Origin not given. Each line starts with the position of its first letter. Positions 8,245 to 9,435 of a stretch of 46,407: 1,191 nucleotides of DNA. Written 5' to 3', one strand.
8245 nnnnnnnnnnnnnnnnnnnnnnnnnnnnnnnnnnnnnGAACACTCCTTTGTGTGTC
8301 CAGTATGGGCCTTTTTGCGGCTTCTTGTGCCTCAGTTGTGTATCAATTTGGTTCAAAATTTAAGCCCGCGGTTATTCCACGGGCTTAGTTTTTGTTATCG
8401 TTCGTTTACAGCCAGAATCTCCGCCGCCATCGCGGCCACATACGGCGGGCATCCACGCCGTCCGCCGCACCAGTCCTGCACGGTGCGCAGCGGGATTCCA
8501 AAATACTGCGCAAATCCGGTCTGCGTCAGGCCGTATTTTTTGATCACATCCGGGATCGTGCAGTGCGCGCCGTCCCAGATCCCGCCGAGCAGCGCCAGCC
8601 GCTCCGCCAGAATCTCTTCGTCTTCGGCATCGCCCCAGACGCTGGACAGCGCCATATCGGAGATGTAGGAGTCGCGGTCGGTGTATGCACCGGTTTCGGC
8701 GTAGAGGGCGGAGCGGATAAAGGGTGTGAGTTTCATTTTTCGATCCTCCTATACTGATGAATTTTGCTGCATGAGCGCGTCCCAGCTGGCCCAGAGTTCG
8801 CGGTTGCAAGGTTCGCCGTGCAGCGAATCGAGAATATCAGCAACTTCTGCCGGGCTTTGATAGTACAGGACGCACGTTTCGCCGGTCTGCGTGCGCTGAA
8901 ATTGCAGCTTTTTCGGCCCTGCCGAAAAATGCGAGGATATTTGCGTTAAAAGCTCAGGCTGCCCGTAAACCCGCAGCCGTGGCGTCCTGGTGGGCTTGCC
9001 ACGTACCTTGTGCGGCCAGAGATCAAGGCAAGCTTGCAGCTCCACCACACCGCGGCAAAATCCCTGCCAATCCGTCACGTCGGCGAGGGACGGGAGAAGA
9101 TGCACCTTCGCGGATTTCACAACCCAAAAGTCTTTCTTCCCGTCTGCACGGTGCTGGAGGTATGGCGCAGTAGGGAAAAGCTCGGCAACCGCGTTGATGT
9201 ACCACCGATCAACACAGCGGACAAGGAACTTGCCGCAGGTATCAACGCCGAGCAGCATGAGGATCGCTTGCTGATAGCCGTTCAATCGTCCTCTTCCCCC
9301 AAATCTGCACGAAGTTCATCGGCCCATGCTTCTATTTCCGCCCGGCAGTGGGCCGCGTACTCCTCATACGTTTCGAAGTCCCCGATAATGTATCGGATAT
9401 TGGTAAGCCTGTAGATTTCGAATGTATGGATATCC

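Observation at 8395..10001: Candidate anti-defence (acr-aca-like) operon: terminator-insulated perfect consensus promoter with a 15-bp palindrome, three small unknown genes, terminal HTH gene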

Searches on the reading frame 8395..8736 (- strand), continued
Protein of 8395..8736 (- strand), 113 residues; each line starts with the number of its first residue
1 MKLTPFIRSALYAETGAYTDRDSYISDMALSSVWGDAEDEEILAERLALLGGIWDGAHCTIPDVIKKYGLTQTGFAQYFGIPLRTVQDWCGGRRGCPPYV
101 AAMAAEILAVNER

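Call 78: get_annotated_region(hit=H8, flank=4000)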
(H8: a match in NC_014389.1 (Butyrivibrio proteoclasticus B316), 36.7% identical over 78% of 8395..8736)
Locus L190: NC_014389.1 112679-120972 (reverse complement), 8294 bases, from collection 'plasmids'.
description: Butyrivibrio proteoclasticus B316 plasmid pCY360, complete sequence
organism: Butyrivibrio proteoclasticus B316 (NCBI taxid 515622)
taxonomy: Bacteria; Bacillota; Clostridia; Lachnospirales; Lachnospiraceae; Butyrivibrio; Butyrivibrio proteoclasticus; Butyrivibrio proteoclasticus B316
host: -; source: -; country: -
typing (MOB-suite, as given by PLSDB): non-mobilizable; replicon rep_cluster_595; mating-pair formation MPF_T
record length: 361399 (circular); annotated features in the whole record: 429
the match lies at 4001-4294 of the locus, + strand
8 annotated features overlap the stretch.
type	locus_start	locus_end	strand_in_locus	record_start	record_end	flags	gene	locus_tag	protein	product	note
CDS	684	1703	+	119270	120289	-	-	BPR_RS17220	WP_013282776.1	mobilization protein MobA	-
CDS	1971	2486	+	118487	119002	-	-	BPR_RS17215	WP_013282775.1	hypothetical protein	-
CDS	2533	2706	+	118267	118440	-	-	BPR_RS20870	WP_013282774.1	hypothetical protein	-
CDS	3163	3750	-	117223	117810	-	-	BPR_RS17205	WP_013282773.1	hypothetical protein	-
CDS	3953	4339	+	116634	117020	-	-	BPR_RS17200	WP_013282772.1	hypothetical protein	-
CDS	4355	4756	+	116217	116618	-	-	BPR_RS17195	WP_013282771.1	hypothetical protein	-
CDS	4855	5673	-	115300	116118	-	-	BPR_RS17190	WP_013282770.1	hypothetical protein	-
CDS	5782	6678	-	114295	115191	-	-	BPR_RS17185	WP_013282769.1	hypothetical protein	-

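Call 88: search_protein_representatives(alignment_id=A2)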
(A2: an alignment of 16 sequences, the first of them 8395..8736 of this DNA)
Query: 16 sequences, 112 profile positions. Proteins with E-value up to 0.001 (for the whole library): 4091; up to 1e-10: 592; up to 1e-30: 23. The best 150 are listed.
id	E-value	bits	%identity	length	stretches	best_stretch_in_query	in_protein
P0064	1.1e-49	183.3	-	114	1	2-110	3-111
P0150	9.3e-37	141.7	-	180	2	18-109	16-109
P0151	5.6e-36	139.2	-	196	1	6-109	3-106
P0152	2.1e-35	137.3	-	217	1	2-109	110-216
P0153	3.0e-35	136.8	-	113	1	2-110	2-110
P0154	3.8e-35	136.5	-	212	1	5-109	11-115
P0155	9.2e-35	135.3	-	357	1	1-109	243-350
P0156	1.7e-34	134.5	-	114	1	2-110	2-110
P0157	1.8e-34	134.3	-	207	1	4-110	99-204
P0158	2.1e-34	134.1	-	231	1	3-110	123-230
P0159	1.4e-33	131.5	-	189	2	3-109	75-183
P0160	1.5e-33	131.4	-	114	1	2-109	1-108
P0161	1.6e-33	131.3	-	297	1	6-109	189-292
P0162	1.7e-33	131.2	-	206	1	2-110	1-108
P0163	9.8e-33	128.7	-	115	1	1-110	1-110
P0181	4.6e-29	116.9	-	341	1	2-109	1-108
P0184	2.1e-28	114.8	-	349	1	2-109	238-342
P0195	1.1e-26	109.3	-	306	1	2-108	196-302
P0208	7.3e-26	106.6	-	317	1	2-109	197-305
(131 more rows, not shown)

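Call 89: search_protein_families(library=pfam, proteins=[P0152, P0155, P0158, P0161, P0181, P0184, P0195, P0208, P0151, P0154], max_evalue=0.001)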
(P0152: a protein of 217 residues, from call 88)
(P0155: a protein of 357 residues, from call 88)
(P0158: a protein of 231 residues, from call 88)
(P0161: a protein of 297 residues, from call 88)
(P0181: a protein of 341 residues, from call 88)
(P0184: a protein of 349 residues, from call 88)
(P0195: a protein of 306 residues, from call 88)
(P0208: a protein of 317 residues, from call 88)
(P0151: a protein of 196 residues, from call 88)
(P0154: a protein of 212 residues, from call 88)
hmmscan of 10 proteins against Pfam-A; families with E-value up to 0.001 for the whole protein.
P0152 (217 aa): 0 families

P0155 (357 aa): 0 families

P0158 (231 aa): 0 families

P0161 (297 aa): 0 families

P0181 (341 aa): 0 families

P0184 (349 aa): 1 family
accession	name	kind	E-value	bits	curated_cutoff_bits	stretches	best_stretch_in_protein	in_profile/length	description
PF00847.26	AP2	-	3e-05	24.7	33.3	1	172-217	1-50/54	AP2 domain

P0195 (306 aa): 1 family
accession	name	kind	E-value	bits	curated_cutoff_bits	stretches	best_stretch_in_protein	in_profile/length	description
PF01381.28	HTH_3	-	5.8e-08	33.1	23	1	254-288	1-34/55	Helix-turn-helix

P0208 (317 aa): 0 families

P0151 (196 aa): 0 families

P0154 (212 aa): 0 families

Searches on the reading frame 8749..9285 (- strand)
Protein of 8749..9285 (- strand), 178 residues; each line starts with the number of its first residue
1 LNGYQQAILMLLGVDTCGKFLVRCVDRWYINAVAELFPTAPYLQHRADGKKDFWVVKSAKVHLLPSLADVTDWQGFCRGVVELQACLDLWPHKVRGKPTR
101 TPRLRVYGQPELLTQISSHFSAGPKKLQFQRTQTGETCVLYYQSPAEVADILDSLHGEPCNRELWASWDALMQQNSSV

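Call 3: search_protein_families(library=pfam, proteins=[window:8749-9285:-], max_evalue=0.1)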
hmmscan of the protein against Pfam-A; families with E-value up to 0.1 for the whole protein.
window:8749-9285:- (178 aa): 0 families

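Call 4: search_protein_families(library=phrogs, proteins=[window:8749-9285:-], max_evalue=0.1)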
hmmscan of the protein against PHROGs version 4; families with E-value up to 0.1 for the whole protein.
window:8749-9285:- (178 aa): 1 family
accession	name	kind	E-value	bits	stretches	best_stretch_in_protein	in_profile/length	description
phrog_6640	-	unknown function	0.0013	19.4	1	95-153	132-193/221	-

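Call 7: search_protein_families(library=ncbifam, proteins=[window:8749-9285:-], max_evalue=0.1)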
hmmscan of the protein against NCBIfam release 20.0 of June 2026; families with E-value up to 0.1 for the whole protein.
window:8749-9285:- (178 aa): 0 families

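Call 8: search_protein_families(library=padloc, proteins=[window:8749-9285:-], max_evalue=0.1)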
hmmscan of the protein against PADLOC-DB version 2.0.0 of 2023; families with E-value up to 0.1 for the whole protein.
window:8749-9285:- (178 aa): 0 families

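Call 30: find_homologous_proteins(query=window:8749-9285:-)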
Query window:8749-9285:- (178 aa): 41 proteins with E <= 0.001 among 76 candidates.
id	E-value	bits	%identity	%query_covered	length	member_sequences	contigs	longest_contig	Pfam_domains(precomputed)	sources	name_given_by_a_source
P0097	1.4e-113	395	94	100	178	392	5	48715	-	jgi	jgi:hypothetical protein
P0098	3.8e-110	384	91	99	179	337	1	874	-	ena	-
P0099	1.6e-101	356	85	100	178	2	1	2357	-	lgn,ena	-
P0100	2.0e-101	355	85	100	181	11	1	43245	-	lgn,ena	-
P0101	3.2e-100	351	85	100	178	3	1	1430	-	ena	-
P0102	7.6e-92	324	100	78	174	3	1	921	-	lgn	-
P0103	3.5e-90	319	80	97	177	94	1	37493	-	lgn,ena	-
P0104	1.2e-88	314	78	97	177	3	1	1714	-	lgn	-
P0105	1.1e-87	311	78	97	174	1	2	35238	-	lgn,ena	-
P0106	1.6e-87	310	78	100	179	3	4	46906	-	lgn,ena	-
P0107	1.8e-82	294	74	97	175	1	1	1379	-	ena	-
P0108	2.0e-77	277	69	98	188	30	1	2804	-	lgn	-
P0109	1.0e-75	271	69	99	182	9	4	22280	-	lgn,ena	-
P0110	2.6e-72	260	66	97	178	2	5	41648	-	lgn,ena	-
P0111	1.6e-68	248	63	97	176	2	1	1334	-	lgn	-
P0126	3.4e-59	218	58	97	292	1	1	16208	-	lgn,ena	-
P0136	2.4e-45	172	49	96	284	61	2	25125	-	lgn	-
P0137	1.8e-42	163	45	99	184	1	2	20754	-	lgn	-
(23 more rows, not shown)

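Call 40: predict_structure(alignment_id=A3)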
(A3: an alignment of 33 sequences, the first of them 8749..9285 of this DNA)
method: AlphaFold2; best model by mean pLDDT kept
length: 178 residues; sequences in the alignment: 33
mean_pLDDT: 93.6   pTM: 0.88
mean pLDDT of the five models: 93.6, 93.6, 93.2, 93.1, 92.6
residues with pLDDT >= 90: 151; 70-90: 24; 50-70: 2; < 50: 1
segments of 3 or more residues with pLDDT < 50: none
pLDDT, mean of each block of 10 residues (from residue 1): 97 94 97 97 92 95 92 97 96 89 96 96 92 90 94 96 96 74
secondary structure, 60 per line:
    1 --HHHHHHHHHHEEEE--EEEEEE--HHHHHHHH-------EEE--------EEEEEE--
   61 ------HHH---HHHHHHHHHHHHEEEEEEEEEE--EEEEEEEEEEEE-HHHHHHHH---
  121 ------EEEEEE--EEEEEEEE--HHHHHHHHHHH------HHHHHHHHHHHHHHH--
elements in order: H3-12 E13-16 E19-24 H27-34 E42-44 E53-58 H73-84 E85-94 E97-108 H110-117 E127-132 E135-142 H145-155 H162-176

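Call 43: fold_search(model_id=the predicted structure, library=pdb)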
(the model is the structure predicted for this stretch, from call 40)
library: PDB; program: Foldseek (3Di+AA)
matches with E <= 10: 820; with E <= 0.001: 56
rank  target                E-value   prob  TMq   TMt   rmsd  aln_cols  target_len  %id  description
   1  2dch                  3.8e-06  1.00  0.52  0.46   8.2       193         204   12  Crystal structure of archaeal intron-encoded homing endonuclease I-Tsp061I (released 2006-07-06)
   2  4lq0_A                1.3e-05  1.00  0.65  0.41   6.6       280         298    9  Crystal structure of the I-LtrWI LAGLIDADG homing endonuclease bound to target DNA. (released 2014-07-16)
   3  3eh8_A                1.4e-05  1.00  0.67  0.49   5.4       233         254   10  Crystal structure of Y2 I-AniI variant (F13Y/S111Y)/DNA complex with calcium (released 2009-01-13)
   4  1p8k_Z                2.6e-05  1.00  0.60  0.44   5.9       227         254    9  The structure and DNA recognition of a bifunctional homing endonuclease and group I intron splicing factor (released 2004-01-20)
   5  2ab5_B                5.7e-05  1.00  0.52  0.39   6.2       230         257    9  bI3 LAGLIDADG Maturase (released 2005-08-30)
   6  2ab5_A                7.7e-05  1.00  0.58  0.42   5.7       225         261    8  bI3 LAGLIDADG Maturase (released 2005-08-30)
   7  4yit_D                8.2e-05  1.00  0.64  0.44   6.8       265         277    7  Crystal Structure of LAGLIDADG Meganuclease I-AabMI Bound to Uncleaved DNA (released 2016-03-23)
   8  3uvf_A                9.8e-05  1.00  0.62  0.46   5.8       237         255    9  Expanding LAGALIDADG endonuclease scaffold diversity by rapidly surveying evolutionary sequence space (released 2012-02-29)
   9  5e63_A                9.8e-05  1.00  0.65  0.42   8.4       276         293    7  K262A mutant of I-SmaMI (released 2016-01-13)
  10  11qf_B                9.8e-05  1.00  0.59  0.37   7.3       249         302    9  I-PnoMI with solubilizing mutations (released 2026-03-25)
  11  5e5s_A                1.0e-04  1.00  0.61  0.39   6.8       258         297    8  I-SmaMI K103A mutant (released 2016-01-13)
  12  11qf_A                1.1e-04  1.00  0.62  0.40   7.7       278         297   10  I-PnoMI with solubilizing mutations (released 2026-03-25)
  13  3qqy_A                1.2e-04  1.00  0.66  0.42   7.1       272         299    7  Crystal structure of a novel LAGLIDADG homing endonuclease, I-OnuI (from Ophiostoma novo-ulmi subsp. americana) (released 2011-07-20)
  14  3hyj_A                1.3e-04  1.00  0.52  0.50   5.3       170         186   11  Crystal structure of the N-terminal LAGLIDADG domain of DUF199/WhiA (released 2009-09-01)
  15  5e5p                  1.3e-04  1.00  0.61  0.40   6.9       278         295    6  Wild type I-SmaMI in the space group of C121 (released 2016-01-13)
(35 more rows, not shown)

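Call 57: search_solved_structures(query=A3, max_evalue=10)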
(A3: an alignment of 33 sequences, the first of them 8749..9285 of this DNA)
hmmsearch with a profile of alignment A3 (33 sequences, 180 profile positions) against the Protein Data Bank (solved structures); distinct sequences matched with E-value up to 10: 2.
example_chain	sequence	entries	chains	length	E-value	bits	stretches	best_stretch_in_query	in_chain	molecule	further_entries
8swb_A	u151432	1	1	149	0.77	12.7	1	120-177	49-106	Ribonuclease H1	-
2qk9_A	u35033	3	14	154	0.82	12.6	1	120-177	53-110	Ribonuclease H1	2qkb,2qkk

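Call 58: find_encoding_contigs(protein=P0137, flank=4000, max_places=2)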
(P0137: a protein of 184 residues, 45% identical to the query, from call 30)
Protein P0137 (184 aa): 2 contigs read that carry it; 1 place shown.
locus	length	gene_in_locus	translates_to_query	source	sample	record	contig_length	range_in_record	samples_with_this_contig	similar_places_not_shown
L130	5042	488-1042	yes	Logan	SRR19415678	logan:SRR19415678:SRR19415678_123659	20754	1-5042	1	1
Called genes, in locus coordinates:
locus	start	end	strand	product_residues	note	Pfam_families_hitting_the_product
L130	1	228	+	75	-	?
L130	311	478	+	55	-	-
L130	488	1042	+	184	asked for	-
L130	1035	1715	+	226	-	-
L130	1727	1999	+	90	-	-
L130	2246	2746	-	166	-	-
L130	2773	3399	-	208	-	-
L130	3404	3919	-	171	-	PF06356:DUF1064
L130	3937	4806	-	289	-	-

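Call 59: find_encoding_contigs(protein=P0136, flank=4000, max_places=2)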
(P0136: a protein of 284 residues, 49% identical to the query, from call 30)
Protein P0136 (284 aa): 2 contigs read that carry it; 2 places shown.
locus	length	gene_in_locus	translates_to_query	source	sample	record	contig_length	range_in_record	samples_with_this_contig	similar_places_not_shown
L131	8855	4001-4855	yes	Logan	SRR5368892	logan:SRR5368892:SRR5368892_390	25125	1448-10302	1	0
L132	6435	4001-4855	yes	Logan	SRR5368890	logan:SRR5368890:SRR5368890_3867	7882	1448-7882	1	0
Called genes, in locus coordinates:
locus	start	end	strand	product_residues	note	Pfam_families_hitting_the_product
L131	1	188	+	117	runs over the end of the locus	PF01381:HTH_3 (weak)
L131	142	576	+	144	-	-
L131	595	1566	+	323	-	PF01844:HNH, PF14279:HNH_5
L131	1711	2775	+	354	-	PF14659:Phage_int_SAM_3, PF00589:Phage_integrase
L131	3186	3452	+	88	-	-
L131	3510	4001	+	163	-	PF12844:HTH_19 (weak), PF13560:HTH_31 (weak), PF01381:HTH_3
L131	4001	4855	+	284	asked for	-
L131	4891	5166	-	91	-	PF16079:Phage_holin_5_2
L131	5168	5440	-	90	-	PF19791:DUF6275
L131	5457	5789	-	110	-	-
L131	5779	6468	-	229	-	PF01551:Peptidase_M23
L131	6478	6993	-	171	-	PF02839:CBM_5_12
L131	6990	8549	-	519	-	PF01391:Collagen (weak)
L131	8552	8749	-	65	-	-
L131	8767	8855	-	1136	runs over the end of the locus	PF07902:Gp58 (faint)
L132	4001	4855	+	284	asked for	-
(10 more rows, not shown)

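Call 60: find_encoding_contigs(protein=P0126, flank=4000, max_places=2)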
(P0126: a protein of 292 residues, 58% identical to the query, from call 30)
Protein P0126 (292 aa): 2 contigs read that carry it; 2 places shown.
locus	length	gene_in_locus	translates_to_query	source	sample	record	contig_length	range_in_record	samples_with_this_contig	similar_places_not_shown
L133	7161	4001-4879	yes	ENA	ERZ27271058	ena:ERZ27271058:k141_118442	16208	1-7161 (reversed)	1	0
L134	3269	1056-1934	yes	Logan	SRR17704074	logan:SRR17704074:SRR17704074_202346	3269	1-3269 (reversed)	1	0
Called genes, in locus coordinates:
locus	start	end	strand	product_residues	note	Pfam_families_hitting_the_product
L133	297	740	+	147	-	-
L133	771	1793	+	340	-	PF14659:Phage_int_SAM_3 (weak), PF22022:Phage_int_M, PF00589:Phage_integrase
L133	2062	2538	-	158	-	PF25223:DUF7841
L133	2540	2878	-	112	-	-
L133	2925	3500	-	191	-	-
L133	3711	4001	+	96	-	-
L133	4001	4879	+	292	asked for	-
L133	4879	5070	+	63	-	-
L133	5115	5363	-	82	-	-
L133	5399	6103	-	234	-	PF25309:ELLD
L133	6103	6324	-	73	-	-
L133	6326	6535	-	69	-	-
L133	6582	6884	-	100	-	PF23991:DUF7310 (faint)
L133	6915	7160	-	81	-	?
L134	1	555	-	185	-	?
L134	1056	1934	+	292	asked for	-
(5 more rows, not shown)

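Call 94: fold_search(model_id=the predicted structure, library=viral)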
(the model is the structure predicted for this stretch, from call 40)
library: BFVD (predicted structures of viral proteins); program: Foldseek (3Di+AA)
matches with E <= 10: 934; with E <= 0.001: 27
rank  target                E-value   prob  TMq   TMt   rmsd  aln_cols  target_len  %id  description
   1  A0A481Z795            3.2e-07  1.00  0.68  0.40   4.9       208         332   13  Aspartyl protease [Pithovirus LCPAC304]
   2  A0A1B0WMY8            7.4e-07  1.00  0.69  0.51   6.0       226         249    9  (no name in the UniProt tables at hand)
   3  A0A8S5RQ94            2.2e-06  1.00  0.66  0.45   4.9       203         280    9  (no name in the UniProt tables at hand)
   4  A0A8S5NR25            2.8e-06  1.00  0.63  0.39   5.7       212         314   12  Endonuclease [Siphoviridae sp. ct5op20]
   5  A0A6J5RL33            4.8e-06  1.00  0.68  0.43   4.4       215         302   12  Homing endonuclease, LAGLIDADG [uncultured Caudovirales phage]
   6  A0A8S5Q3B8            5.7e-06  1.00  0.68  0.44   5.1       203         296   15  Endonuclease [Siphoviridae sp. ctLqe90]
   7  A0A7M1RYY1            6.1e-06  1.00  0.65  0.51   5.6       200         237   10  Endonuclease [uncultured phage cr116_1]
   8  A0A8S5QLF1            6.9e-06  1.00  0.67  0.47   5.2       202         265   10  LAGLIDADG-like domain [CrAss-like virus sp. ctYsL76]
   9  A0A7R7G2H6            9.3e-06  1.00  0.67  0.39   4.7       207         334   11  (no name in the UniProt tables at hand)
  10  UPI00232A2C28         1.1e-05  1.00  0.69  0.59   5.2       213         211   12  (no name look-up for this kind of identifier)
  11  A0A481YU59            1.3e-05  1.00  0.64  0.45   5.4       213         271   11  Intein splicing domain protein [Marseillevirus LCMAC101]
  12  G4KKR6                1.5e-05  1.00  0.60  0.37   5.4       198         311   10  (no name in the UniProt tables at hand)
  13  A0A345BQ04            1.7e-05  1.00  0.64  0.36   5.1       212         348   10  (no name in the UniProt tables at hand)
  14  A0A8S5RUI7            1.9e-05  1.00  0.68  0.39   5.6       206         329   14  (no name in the UniProt tables at hand)
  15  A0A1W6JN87            3.7e-05  1.00  0.55  0.39   5.4       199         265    8  Homing endonuclease LAGLIDADG domain-containing protein [Lactococcus phage LW81]
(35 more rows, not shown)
